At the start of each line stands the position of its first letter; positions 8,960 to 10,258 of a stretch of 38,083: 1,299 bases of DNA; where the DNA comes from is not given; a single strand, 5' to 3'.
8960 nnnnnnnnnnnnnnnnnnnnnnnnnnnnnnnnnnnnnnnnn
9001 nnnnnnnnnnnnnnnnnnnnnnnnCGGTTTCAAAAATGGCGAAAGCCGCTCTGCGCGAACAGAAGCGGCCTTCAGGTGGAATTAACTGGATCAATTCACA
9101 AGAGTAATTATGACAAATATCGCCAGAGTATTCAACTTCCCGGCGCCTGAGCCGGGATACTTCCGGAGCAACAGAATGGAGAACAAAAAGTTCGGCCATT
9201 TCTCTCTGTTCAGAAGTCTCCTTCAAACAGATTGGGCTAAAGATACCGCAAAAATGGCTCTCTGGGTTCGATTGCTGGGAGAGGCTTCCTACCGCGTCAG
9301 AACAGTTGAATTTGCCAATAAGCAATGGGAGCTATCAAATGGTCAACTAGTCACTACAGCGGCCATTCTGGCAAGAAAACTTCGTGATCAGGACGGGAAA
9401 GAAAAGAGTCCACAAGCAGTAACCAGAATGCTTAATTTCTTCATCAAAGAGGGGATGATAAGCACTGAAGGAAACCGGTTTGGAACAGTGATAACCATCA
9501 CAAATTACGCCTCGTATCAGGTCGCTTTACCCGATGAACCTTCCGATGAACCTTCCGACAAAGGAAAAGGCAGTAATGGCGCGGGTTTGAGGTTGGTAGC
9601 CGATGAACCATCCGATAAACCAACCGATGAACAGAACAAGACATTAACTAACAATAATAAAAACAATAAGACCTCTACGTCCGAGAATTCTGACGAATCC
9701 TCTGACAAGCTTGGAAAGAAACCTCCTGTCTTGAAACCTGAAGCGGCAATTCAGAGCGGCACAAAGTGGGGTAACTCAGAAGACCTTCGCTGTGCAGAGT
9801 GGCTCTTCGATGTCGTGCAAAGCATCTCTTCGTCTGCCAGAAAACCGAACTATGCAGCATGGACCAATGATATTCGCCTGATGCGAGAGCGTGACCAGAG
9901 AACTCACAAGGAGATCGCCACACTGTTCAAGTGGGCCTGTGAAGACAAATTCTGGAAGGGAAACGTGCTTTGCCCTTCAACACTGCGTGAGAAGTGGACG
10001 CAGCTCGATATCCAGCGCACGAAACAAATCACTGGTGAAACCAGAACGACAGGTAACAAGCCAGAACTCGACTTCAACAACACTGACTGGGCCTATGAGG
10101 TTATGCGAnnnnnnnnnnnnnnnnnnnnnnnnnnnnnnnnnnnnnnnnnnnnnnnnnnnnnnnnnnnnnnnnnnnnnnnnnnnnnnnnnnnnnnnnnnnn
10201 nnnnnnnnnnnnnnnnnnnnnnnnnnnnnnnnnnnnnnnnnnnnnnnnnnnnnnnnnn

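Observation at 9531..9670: Putative replication origin embedded in the O-like gene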

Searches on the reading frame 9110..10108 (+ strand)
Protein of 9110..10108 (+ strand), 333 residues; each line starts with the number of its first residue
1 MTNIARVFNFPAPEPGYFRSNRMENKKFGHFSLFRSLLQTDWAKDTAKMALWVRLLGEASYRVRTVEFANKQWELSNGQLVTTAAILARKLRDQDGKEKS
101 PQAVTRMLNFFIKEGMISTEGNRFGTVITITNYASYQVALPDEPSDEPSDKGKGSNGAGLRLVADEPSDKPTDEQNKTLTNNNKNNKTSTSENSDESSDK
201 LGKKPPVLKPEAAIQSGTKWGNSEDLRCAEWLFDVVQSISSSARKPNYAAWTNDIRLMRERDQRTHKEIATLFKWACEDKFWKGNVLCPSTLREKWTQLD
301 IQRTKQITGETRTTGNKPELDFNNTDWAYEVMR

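Call 7: search_protein_families(library=pfam, proteins=[window:9110-10108:+], max_evalue=0.01)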
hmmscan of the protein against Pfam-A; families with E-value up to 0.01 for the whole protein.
window:9110-10108:+ (333 aa): 1 family
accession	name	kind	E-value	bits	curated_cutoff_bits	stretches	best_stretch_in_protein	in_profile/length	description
PF04492.19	Phage_rep_O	-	3.4e-05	24.7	28.7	1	64-133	39-95/95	Bacteriophage replication protein O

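Call 46: find_homologous_proteins(query=window:9110-10108:+, max_evalue=0.00001)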
Query window:9110-10108:+ (333 aa): 629 proteins with E <= 0.00001 among 2565 candidates; the best 120 are listed.
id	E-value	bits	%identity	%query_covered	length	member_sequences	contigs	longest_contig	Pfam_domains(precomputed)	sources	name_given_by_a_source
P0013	1.5e-211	720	95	100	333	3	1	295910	-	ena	-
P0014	7.6e-207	704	100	93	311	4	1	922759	-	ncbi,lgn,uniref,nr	ncbi:replication protein [Escherichia sp. E10V10]|uniref:replication protein n=1 Tax=Escherichia sp.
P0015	6.0e-199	678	90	100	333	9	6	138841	-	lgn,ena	-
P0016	5.9e-198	675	96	93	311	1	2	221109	-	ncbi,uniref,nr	ncbi:replication protein [Citrobacter freundii]|uniref:replication protein n=1 Tax=Citrobacter freun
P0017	4.1e-195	666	88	100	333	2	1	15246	-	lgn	-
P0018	1.2e-192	658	87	100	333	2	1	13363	-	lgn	-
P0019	2.8e-187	640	84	100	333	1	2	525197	-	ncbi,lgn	ncbi:replication protein [Citrobacter cronae]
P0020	8.2e-187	638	84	100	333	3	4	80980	-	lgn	-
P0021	2.2e-186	637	83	100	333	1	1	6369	-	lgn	-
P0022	1.7e-185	634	83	100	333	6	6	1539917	PF04492.20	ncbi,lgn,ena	ncbi:replication protein [Citrobacter portucalensis]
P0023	1.7e-185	634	83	100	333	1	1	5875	-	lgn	-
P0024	2.2e-185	634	83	100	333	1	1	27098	PF04492.20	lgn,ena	-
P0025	8.3e-185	632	83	100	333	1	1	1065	-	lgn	-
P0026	2.4e-184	630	83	100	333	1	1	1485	PF04492.20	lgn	-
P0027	2.5e-184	630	84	99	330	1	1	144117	-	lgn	-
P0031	3.6e-182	623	83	99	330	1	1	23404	PF04492.20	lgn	-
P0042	4.4e-169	580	78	99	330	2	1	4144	PF04492.20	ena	-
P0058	9.2e-147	507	69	100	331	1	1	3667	PF04492.20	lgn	-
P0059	3.1e-132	459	65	100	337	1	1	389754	PF04492.20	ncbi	ncbi:replication protein [Citrobacter freundii]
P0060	1.6e-127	444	61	100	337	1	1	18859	PF04492.20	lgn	-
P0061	1.1e-125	437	67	93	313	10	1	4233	PF04492.20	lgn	-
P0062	2.4e-125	436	64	99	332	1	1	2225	PF04492.20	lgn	-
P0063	8.4e-125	435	62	99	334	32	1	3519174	PF04492.20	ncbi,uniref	ncbi:replication protein [Escherichia coli]|uniref:replication protein n=1 Tax=Escherichia coli TaxI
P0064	1.0e-124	434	67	93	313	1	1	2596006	PF04492.20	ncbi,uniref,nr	ncbi:replication protein [Yokenella regensburgei]|uniref:replication protein n=1 Tax=Yokenella regen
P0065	1.5e-124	434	61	100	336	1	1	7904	PF04492.20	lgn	-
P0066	1.5e-124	434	60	100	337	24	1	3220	PF04492.20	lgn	-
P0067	2.4e-124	433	67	93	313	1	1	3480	PF04492.20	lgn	-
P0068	4.0e-124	432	67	93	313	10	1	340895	PF04492.20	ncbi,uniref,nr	ncbi:replication protein [Citrobacter sp. Cf108]|uniref:replication protein n=1 Tax=Citrobacter sp. 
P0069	4.1e-124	432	61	100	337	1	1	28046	PF04492.20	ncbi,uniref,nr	ncbi:replication protein [Citrobacter freundii]|uniref:replication protein n=1 Tax=Citrobacter freun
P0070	4.1e-124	432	61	100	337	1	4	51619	PF04492.20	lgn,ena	-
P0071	1.2e-123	431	66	93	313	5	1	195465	PF04492.20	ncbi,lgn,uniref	ncbi:replication protein [Citrobacter freundii]|uniref:replication protein n=1 Tax=Citrobacter freun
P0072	1.9e-123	430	61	99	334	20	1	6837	PF04492.20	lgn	-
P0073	2.1e-123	430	66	93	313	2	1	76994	PF04492.20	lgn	-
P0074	4.4e-123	429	66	93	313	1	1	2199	PF04492.20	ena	-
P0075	1.5e-122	427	60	100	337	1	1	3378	PF04492.20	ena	-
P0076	2.5e-122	426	61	99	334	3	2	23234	PF04492.20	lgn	-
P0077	3.0e-122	426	66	93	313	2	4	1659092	PF04492.20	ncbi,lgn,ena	ncbi:TPA: replication protein [Citrobacter freundii]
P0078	7.1e-122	425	66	93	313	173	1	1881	PF04492.20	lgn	-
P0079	9.7e-122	424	65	93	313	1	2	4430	PF04492.20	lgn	-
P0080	2.1e-121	423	66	93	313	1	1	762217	PF04492.20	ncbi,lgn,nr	ncbi:TPA: replication protein [Citrobacter freundii]|nr:replication protein [Citrobacter freundii]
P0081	9.5e-121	421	65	93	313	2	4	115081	PF04492.20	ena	-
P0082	9.7e-121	421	65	93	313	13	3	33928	PF04492.20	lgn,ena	-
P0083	1.1e-120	421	60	99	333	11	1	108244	PF04492.20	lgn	-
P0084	2.9e-120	420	65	93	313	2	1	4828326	PF04492.20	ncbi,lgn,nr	ncbi:replication protein [Citrobacter freundii]|nr:replication protein [Citrobacter freundii]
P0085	4.4e-120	419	61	93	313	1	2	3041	PF04492.20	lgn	-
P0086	1.2e-119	418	59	100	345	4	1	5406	PF04492.20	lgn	-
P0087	3.5e-119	416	60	99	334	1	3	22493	PF04492.20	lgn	-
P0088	4.1e-119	416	65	93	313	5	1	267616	PF04492.20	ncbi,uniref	ncbi:replication protein [Citrobacter portucalensis]|uniref:replication protein n=1 Tax=Citrobacter 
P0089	1.0e-117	411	59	99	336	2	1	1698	PF04492.20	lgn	-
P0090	1.7e-117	411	60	99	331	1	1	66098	PF04492.20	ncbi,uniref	ncbi:replication protein [Citrobacter freundii]|uniref:replication protein n=1 Tax=Citrobacter freun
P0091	4.4e-116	406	57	93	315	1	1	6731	PF04492.20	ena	-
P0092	4.7e-115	403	61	93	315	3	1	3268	PF04492.20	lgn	-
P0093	8.4e-115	402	56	93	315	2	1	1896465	PF04492.20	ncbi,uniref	ncbi:replication protein [Citrobacter sp. FDAARGOS_156]|uniref:replication protein n=1 Tax=Citrobact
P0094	1.7e-114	401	59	99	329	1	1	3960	PF04492.20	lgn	-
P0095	2.6e-114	400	59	99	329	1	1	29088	PF04492.20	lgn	-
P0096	3.8e-114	400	61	93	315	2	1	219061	PF04492.20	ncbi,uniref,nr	ncbi:replication protein [Citrobacter pasteurii]|uniref:Replication protein n=2 Tax=Citrobacter past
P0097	6.2e-114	399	56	93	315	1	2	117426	PF04492.20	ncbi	ncbi:replication protein [Escherichia coli]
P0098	2.7e-113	397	60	93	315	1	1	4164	PF04492.20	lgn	-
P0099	3.6e-113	396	60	93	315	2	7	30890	PF04492.20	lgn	-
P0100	7.7e-113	395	57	99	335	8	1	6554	PF04492.20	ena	-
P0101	1.3e-112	394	59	99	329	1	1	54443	PF04492.20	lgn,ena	-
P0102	2.1e-112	394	59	99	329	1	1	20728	PF04492.20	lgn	-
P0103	3.0e-112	393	62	93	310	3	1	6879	PF04492.20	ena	-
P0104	3.1e-112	393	58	99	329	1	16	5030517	PF04492.20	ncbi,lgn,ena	-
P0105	3.2e-112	393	58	100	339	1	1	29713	PF04492.20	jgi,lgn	jgi:hypothetical protein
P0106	3.3e-112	393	62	93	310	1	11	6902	PF04492.20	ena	-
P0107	3.7e-112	393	60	95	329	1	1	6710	PF04492.20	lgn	-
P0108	4.8e-112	393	59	99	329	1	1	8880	PF04492.20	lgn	-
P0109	5.3e-112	392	62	93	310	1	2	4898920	PF04492.20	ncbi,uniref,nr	ncbi:hypothetical protein L383_01857 [Enterobacter sp. MGH 37]|uniref:replication protein n=1 Tax=un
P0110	6.2e-112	392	62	93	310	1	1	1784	PF04492.20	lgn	-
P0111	6.9e-112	392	62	93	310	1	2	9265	PF04492.20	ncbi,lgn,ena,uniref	ncbi:replication protein [Enterobacter kobei]|uniref:replication protein n=1 Tax=Enterobacter kobei 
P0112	7.4e-112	392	62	93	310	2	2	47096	PF04492.20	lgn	-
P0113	7.8e-112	392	58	99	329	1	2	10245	PF04492.20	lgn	-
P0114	8.0e-112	392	59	99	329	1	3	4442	PF04492.20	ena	-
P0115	9.3e-112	392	62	93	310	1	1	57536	PF04492.20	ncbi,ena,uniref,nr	ncbi:replication protein [Enterobacter kobei]|uniref:replication protein n=1 Tax=Enterobacter kobei 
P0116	1.0e-111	392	59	95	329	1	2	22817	PF04492.20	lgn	-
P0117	1.0e-111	392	59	100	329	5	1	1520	PF04492.20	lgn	-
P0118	1.1e-111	391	59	99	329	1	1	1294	PF04492.20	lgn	-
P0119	1.3e-111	391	61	93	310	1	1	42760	PF04492.20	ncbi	ncbi:replication protein [Enterobacter hormaechei]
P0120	1.3e-111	391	58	99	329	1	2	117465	PF04492.20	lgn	-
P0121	1.4e-111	391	62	93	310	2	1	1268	PF04492.20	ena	-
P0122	1.4e-111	391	61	93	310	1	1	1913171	PF04492.20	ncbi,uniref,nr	ncbi:replication protein [Enterobacter hormaechei]|uniref:Replication protein n=1 Tax=Enterobacter h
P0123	1.9e-111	391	58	99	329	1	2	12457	PF04492.20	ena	-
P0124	1.9e-111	391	59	99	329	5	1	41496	PF04492.20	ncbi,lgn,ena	-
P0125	2.1e-111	391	61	93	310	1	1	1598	PF04492.20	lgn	-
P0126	2.1e-111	391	61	93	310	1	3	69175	PF04492.20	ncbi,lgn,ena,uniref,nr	ncbi:replication protein [Enterobacter asburiae]|uniref:replication protein n=1 Tax=Enterobacter asb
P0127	2.3e-111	390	59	93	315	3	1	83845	PF04492.20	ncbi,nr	ncbi:MAG: replication protein [Kluyvera cryocrescens]|nr:replication protein [Kluyvera cryocrescens]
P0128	2.8e-111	390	61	93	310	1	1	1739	PF04492.20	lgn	-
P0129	4.2e-111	390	58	99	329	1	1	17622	PF04492.20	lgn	-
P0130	4.4e-111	389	61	93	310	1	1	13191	PF04492.20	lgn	-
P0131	4.7e-111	389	61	93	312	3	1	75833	PF04492.20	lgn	-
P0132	5.1e-111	389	58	99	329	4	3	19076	PF04492.20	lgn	-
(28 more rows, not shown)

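Call 49: search_solved_structures(query=A2, max_evalue=1)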
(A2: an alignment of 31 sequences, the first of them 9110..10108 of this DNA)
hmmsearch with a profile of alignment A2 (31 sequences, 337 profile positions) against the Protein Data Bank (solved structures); distinct sequences matched with E-value up to 1: 2.
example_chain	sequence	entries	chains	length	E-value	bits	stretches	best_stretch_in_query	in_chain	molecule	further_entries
1u9p_A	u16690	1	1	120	0.67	12.3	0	86-123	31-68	pArc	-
4agh_A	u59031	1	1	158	0.81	12.1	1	124-189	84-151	MOSUB1, TRANSCRIPTION COFACTOR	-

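Call 57: predict_structure(alignment_id=A2)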
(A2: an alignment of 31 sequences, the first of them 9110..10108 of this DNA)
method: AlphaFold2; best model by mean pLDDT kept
length: 333 residues; sequences in the alignment: 31
mean_pLDDT: 57.5   pTM: 0.32
mean pLDDT of the five models: 57.5, 57.3, 56.8, 55.3, 50.9
residues with pLDDT >= 90: 0; 70-90: 138; 50-70: 66; < 50: 129
segments of 3 or more residues with pLDDT < 50: 1-33, 138-210, 212-217, 308-321
pLDDT, mean of each block of 10 residues (from residue 1): 29 31 32 52 71 75 64 72 73 64 80 79 72 57 30 26 27 28 28 29 38 50 77 82 82 85 81 82 76 79 58 37 53 52
secondary structure, 60 per line:
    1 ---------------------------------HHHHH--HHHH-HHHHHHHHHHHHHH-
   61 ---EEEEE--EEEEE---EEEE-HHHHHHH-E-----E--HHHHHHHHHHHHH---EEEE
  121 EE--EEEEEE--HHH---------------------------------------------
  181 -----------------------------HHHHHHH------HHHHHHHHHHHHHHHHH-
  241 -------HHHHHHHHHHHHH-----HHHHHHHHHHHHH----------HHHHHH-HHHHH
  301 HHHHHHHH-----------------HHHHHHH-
elements in order: H34-38 H41-44 H46-59 E64-68 E71-75 E79-82 H84-90 H101-113 E117-122 E125-130 H210-216 H223-239 H248-260 H266-278 H289-294 H296-308 H326-332

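Call 60: fold_search(model_id=the predicted structure, library=pdb)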
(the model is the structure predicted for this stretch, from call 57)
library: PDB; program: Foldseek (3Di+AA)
matches with E <= 10: 794; with E <= 0.001: 0
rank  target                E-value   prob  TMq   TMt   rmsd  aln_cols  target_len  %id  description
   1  9bh5_AK               4.5e-02  0.98  0.13  0.38   5.5        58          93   12  High-resolution C. elegans 80S ribosome structure - class 1 (released 2024-09-04)
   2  9r9o_SK               6.0e-02  0.97  0.13  0.43   4.8        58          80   16  Yeast 80S with nascent chain in complex with Ssb1-ADP in the S1 state (released 2025-12-24)
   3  4ooi_C                6.7e-02  0.90  0.14  0.44   8.8       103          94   14  Reduced HlyU from Vibrio cholerae N16961 (released 2014-12-31)
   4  3cuo_C                8.4e-02  0.91  0.16  0.45   6.4       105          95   21  Crystal structure of the predicted DNA-binding transcriptional regulator from E. coli (released 2008-06-17)
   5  7pzy_L                8.4e-02  0.89  0.13  0.38   7.4        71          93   13  Structure of the vacant Candida albicans 80S ribosome (released 2022-05-18)
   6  4u3m_C0               8.9e-02  0.75  0.11  0.34   8.6        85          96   18  Crystal structure of Anisomycin bound to the yeast 80S ribosome (released 2014-10-22)
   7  5yi1                  9.4e-02  0.97  0.17  0.40   7.8       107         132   17  Structure of Lactococcus lactis ZitR, C30AH42A mutant in apo form (released 2017-12-06)
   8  5loe_B                9.4e-02  0.90  0.14  0.19  12.2        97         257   15  Structure of full length Cody from Bacillus subtilis in complex with Ile (released 2017-01-11)
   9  6qfd_A                1.1e-01  0.98  0.15  0.39   3.6        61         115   16  The complex structure of hsRosR-S4 (vng0258/RosR-S4) (released 2019-07-10)
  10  8cq7_M                1.1e-01  0.84  0.14  0.39  11.2        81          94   14  Crystal structure of phyllanthoside bound to the Candida albicans 80S ribosome (released 2024-09-11)
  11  7oyc_K2               1.2e-01  0.97  0.16  0.49   5.0        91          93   12  Cryo-EM structure of the Xenopus egg 80S ribosome (released 2022-07-20)
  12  5aj0_BZ               1.3e-01  0.95  0.14  0.45   3.9        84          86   14  Cryo electron microscopy of actively translating human polysomes (POST state). (released 2015-05-20)
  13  5l0p                  1.3e-01  0.84  0.16  0.17   9.6       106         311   20  Symmetry-based assembly of a two-dimensional protein lattice (released 2017-03-29)
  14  9c3h_Sc               1.3e-01  0.96  0.14  0.48   3.8        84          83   14  Structure of the CNOT3-bound human 80S ribosome with tRNA-ARG in the P-site. (released 2024-12-04)
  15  8xu8_SK               1.3e-01  0.57  0.13  0.36  20.4       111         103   15  State 2c(S2c) of yeast 80S ribosome bound to compact eEF2 and 2 tRNAs during peptidyl transferation (released 2024-12-11)
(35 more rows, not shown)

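Call 74: search_protein_families(library=phrogs, proteins=[window:9110-10108:+], max_evalue=0.001)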
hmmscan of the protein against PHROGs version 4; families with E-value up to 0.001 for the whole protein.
window:9110-10108:+ (333 aa): 14 families
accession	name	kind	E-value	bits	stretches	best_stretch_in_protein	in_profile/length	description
phrog_2514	-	DNA, RNA and nucleotide metabolism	1.2e-72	245.5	1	29-331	4-269/270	DnaD-like helicase loader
phrog_27581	-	unknown function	4.4e-68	230.3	1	1-188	1-187/216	-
phrog_277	-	DNA, RNA and nucleotide metabolism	2.2e-58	199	1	99-331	81-316/318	replication initiation O-like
phrog_2357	-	unknown function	1.3e-47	161.8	1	208-331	2-122/124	-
phrog_391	-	DNA, RNA and nucleotide metabolism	6.1e-44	151.8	1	100-322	50-285/298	replication initiation O-like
phrog_9773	-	DNA, RNA and nucleotide metabolism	1.1e-19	72.2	1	172-299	145-273/288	replication initiation O-like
phrog_4880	-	DNA, RNA and nucleotide metabolism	5.7e-19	69.6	1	172-331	129-290/304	replisome organizer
phrog_345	-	DNA, RNA and nucleotide metabolism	2e-14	55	1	14-230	14-204/297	replication initiation O-like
phrog_186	-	DNA, RNA and nucleotide metabolism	1.6e-13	52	1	21-197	13-169/308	DnaD-like helicase loader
phrog_7498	-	DNA, RNA and nucleotide metabolism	1e-10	42.3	1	29-196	6-166/296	DnaD-like helicase loader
phrog_22834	-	unknown function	2.1e-09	38.1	1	247-312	180-245/310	-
phrog_270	-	DNA, RNA and nucleotide metabolism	6.8e-06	26.7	1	56-204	58-171/383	replication initiation protein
phrog_35955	-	unknown function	3.4e-05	24.4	1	51-190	29-150/285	-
phrog_8489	-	DNA, RNA and nucleotide metabolism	5.5e-05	24.4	1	176-311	144-261/296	DnaD-like helicase loader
